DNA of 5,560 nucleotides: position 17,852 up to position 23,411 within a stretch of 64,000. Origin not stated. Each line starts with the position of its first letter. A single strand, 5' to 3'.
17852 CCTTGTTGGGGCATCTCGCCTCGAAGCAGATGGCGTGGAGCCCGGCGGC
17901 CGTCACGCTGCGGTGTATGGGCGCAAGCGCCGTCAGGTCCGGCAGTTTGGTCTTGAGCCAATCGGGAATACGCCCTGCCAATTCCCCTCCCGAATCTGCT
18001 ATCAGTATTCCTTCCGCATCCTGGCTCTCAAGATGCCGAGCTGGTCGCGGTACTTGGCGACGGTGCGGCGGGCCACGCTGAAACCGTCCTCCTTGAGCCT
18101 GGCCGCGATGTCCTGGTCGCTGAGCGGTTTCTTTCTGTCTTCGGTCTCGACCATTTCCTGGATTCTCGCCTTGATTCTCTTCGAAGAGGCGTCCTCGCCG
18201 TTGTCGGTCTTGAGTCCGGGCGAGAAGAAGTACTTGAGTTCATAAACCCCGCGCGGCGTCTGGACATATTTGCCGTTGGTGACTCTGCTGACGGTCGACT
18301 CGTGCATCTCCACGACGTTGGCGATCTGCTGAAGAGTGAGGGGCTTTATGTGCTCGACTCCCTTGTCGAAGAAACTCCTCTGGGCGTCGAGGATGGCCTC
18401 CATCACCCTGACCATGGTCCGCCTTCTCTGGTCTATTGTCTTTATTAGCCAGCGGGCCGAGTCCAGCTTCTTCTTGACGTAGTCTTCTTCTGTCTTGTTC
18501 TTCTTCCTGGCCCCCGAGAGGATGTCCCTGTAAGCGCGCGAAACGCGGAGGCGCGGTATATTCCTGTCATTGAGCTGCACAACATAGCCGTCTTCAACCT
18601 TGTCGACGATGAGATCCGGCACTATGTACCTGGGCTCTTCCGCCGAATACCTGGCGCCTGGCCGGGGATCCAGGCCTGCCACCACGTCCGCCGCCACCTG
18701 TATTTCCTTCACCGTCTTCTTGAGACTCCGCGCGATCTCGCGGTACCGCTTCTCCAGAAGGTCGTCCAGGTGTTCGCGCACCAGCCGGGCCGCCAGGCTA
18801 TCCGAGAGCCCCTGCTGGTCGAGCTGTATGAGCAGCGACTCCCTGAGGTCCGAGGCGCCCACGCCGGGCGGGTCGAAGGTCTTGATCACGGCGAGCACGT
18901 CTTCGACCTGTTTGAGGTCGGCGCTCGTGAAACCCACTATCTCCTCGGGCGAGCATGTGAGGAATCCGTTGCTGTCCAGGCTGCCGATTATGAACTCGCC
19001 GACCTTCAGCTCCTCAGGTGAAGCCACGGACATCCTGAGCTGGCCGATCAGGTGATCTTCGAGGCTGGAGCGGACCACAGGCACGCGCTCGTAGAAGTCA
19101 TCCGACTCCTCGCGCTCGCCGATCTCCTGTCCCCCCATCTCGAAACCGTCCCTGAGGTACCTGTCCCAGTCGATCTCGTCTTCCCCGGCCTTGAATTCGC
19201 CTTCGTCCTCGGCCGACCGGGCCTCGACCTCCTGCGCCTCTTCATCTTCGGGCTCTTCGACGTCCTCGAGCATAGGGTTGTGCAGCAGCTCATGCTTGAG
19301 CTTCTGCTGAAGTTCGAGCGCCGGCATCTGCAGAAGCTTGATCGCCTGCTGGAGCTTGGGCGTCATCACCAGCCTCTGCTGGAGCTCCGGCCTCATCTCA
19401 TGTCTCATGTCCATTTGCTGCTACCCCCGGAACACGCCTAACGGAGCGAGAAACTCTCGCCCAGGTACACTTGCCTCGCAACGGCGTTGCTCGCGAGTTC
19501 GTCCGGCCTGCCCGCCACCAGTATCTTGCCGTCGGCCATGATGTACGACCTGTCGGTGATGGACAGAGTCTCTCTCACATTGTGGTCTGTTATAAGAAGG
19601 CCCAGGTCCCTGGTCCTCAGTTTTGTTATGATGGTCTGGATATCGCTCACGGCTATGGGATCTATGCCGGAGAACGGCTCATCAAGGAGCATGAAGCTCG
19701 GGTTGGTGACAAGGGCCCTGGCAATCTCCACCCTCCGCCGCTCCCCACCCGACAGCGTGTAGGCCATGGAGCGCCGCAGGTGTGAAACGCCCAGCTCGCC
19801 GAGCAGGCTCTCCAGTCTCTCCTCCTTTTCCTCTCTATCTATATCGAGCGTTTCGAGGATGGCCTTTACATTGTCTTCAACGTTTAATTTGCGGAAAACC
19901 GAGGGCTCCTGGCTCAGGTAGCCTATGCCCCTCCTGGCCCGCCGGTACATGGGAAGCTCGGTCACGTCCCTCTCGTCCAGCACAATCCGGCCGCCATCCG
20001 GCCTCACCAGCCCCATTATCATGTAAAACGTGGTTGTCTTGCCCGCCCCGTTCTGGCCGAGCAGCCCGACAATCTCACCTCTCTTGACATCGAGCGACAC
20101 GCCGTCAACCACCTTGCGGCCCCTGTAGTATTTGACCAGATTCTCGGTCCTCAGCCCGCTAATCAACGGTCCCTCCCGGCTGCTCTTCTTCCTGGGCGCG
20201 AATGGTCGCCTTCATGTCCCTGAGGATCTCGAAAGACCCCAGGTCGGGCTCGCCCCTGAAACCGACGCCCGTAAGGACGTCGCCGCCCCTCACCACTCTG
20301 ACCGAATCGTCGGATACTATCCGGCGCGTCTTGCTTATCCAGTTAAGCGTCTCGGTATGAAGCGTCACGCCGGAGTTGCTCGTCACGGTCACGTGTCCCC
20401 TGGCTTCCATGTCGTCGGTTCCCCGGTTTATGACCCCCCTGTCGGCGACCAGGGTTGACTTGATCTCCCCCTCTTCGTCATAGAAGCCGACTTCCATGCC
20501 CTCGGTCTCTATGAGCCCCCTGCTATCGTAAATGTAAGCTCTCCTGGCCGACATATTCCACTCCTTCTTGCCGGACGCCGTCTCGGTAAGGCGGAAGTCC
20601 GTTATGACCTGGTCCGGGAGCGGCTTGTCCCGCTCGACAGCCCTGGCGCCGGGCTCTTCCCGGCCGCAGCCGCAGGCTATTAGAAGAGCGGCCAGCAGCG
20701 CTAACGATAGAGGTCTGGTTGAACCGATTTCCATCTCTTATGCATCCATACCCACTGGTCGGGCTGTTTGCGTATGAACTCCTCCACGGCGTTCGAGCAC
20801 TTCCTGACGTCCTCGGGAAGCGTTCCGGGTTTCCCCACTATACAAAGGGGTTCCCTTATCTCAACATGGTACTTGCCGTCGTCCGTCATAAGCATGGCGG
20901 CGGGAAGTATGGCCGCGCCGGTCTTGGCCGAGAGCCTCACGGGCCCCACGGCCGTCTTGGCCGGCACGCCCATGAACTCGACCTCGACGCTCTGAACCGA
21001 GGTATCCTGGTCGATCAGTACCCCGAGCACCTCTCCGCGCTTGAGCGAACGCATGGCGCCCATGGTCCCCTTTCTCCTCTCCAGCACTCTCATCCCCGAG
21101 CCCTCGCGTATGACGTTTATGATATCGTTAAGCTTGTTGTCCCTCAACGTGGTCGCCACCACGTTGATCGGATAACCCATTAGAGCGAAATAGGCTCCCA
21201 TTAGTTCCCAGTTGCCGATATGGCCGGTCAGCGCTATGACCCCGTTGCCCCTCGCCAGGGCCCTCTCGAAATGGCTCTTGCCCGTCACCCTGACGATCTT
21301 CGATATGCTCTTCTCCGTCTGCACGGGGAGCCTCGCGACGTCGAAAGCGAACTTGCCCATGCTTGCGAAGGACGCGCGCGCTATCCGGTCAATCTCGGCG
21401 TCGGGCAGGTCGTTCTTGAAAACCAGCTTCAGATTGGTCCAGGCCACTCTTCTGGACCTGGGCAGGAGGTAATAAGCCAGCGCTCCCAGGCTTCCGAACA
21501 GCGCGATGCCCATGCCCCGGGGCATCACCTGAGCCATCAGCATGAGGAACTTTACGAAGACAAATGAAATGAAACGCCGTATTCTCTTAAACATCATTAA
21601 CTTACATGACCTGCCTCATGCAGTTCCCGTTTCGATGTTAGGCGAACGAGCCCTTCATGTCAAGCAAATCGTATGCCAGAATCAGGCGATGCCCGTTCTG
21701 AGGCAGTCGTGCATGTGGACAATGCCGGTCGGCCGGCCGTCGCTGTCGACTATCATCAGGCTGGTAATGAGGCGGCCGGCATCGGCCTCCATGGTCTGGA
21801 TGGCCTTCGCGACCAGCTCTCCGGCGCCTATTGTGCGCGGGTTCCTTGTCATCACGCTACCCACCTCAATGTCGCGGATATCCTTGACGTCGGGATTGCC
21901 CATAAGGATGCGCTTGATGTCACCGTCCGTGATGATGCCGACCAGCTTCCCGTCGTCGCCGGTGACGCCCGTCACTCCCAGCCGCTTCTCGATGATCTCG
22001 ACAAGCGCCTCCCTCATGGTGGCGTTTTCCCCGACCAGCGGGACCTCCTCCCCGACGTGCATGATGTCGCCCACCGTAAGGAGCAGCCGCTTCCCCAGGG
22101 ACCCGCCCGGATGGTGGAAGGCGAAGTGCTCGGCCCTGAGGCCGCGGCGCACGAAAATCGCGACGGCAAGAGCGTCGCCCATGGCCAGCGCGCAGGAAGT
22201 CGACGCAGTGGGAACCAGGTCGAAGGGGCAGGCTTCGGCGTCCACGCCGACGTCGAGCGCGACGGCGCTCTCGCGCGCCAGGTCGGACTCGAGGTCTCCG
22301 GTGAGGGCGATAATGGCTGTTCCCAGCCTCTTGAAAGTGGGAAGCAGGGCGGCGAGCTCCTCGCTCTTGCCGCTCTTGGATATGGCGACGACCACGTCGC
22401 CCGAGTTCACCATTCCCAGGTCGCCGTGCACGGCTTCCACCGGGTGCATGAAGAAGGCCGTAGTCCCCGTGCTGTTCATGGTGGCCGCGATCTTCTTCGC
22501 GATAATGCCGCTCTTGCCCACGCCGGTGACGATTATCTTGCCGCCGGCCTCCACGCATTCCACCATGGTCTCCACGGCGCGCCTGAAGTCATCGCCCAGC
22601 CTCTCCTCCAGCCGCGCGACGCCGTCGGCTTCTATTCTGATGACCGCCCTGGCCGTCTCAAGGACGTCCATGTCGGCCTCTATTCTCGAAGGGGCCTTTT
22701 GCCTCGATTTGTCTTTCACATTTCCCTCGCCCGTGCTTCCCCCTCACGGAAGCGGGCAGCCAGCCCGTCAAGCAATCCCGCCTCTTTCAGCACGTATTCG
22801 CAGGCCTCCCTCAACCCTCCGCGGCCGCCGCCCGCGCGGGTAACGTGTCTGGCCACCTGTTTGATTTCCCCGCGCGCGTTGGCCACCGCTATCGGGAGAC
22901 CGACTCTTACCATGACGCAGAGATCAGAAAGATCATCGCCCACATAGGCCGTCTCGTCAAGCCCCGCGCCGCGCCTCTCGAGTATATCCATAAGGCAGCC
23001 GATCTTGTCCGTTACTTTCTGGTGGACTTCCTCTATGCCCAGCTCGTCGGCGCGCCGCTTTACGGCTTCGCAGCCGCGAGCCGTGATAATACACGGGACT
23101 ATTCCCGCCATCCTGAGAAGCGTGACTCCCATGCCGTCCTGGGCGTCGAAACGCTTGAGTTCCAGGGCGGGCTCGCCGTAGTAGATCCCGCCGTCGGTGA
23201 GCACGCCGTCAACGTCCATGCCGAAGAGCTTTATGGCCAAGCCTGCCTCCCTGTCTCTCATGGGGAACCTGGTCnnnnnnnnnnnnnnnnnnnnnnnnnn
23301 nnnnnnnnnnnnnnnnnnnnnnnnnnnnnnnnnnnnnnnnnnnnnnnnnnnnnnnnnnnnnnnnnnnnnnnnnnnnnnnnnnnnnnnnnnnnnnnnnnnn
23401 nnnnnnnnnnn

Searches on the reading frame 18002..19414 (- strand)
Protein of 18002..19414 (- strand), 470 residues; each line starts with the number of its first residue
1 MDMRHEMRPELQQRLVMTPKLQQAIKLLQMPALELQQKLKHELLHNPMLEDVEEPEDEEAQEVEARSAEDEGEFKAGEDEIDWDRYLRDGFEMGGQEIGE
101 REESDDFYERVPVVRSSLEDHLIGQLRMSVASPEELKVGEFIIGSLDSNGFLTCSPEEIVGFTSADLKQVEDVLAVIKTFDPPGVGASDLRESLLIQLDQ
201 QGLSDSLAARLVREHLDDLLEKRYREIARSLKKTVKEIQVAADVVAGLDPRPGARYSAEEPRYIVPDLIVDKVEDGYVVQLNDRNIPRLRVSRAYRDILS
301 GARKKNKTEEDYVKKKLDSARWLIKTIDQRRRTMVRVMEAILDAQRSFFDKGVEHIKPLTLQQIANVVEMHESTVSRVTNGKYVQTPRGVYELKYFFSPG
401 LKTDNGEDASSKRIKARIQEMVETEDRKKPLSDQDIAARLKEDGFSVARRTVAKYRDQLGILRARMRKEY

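Call 14: search_protein_families(library=pfam, max_evalue=0.00001, proteins=[window:18002-19414:-])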
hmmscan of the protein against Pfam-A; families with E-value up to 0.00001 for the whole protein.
window:18002-19414:- (470 aa): 3 families
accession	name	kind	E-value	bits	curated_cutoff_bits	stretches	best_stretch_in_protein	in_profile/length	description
PF04552.19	Sigma54_DBD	-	9.9e-62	207.8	22.8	1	311-468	2-159/160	Sigma-54, DNA binding domain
PF04963.19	Sigma54_CBD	-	3.8e-58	196.7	22.9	1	113-295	7-185/185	Sigma-54 factor, core binding domain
PF00309.25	Sigma54_AID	-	9.1e-15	54.7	23.8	1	9-50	4-45/46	Sigma-54 factor, Activator interacting domain (AID)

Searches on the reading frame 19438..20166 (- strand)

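Call 14: search_protein_families(library=pfam, max_evalue=0.00001, proteins=[window:19438-20166:-])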
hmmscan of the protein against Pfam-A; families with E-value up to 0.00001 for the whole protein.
window:19438-20166:- (242 aa): 1 family
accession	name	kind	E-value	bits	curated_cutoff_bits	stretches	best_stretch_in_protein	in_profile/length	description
PF00005.33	ABC_tran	-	1.5e-38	132.9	25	1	21-165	2-136/137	ABC transporter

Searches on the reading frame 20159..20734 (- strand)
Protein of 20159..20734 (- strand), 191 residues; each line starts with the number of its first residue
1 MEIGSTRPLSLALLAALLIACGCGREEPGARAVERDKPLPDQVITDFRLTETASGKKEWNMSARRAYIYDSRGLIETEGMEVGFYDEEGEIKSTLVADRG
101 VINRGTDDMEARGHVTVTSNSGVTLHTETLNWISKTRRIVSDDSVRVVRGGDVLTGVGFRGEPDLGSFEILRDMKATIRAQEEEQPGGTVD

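Call 14: search_protein_families(library=pfam, max_evalue=0.00001, proteins=[window:20159-20734:-])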
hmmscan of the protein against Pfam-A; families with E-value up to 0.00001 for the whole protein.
window:20159-20734:- (191 aa): 1 family
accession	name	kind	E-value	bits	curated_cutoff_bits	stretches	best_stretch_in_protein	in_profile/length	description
PF06835.18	LptC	-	3.2e-17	63.1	21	1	12-177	2-173/175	Lipopolysaccharide-assembly, LptC-related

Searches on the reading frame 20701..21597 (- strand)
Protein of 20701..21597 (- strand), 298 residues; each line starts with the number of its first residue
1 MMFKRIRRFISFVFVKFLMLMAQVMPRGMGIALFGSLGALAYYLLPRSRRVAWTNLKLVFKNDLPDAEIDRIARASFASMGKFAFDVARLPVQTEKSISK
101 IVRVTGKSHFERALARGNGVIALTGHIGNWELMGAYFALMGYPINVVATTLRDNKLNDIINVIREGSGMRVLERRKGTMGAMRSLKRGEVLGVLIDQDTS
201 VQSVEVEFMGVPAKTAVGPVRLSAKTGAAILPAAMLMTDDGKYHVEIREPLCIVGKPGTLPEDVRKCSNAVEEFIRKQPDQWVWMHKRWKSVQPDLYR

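Call 15: search_protein_families(library=pfam, max_evalue=0.00001, proteins=[window:20701-21597:-])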
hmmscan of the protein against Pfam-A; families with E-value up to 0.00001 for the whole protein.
window:20701-21597:- (298 aa): 1 family
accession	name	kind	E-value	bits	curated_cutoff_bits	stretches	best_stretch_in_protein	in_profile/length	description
PF03279.18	Lip_A_acyltrans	-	5.7e-54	183.7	22.3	1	5-290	10-294/295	Bacterial lipid A biosynthesis acyltransferase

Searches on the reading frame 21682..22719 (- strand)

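Call 15: search_protein_families(library=pfam, max_evalue=0.00001, proteins=[window:21682-22719:-])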
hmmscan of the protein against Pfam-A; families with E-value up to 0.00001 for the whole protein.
window:21682-22719:- (345 aa): 3 families
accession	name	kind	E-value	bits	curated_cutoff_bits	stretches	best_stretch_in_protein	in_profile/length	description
PF01380.27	SIS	-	1.4e-23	83.6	25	1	61-187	7-131/131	SIS domain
PF00571.33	CBS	-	1.7e-18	67.1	24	2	286-341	1-53/57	CBS domain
PF13580.11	SIS_2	-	1.4e-11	45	27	0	35-96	11-72/138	SIS domain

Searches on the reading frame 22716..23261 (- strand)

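Call 15: search_protein_families(library=pfam, max_evalue=0.00001, proteins=[window:22716-23261:-])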
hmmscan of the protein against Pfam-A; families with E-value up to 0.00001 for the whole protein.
window:22716-23261:- (181 aa): 1 family
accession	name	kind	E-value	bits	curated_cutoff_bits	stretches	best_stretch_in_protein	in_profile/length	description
PF08282.18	Hydrolase_3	-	6.9e-09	36.2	20.9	1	76-142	178-244/255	haloacid dehalogenase-like hydrolase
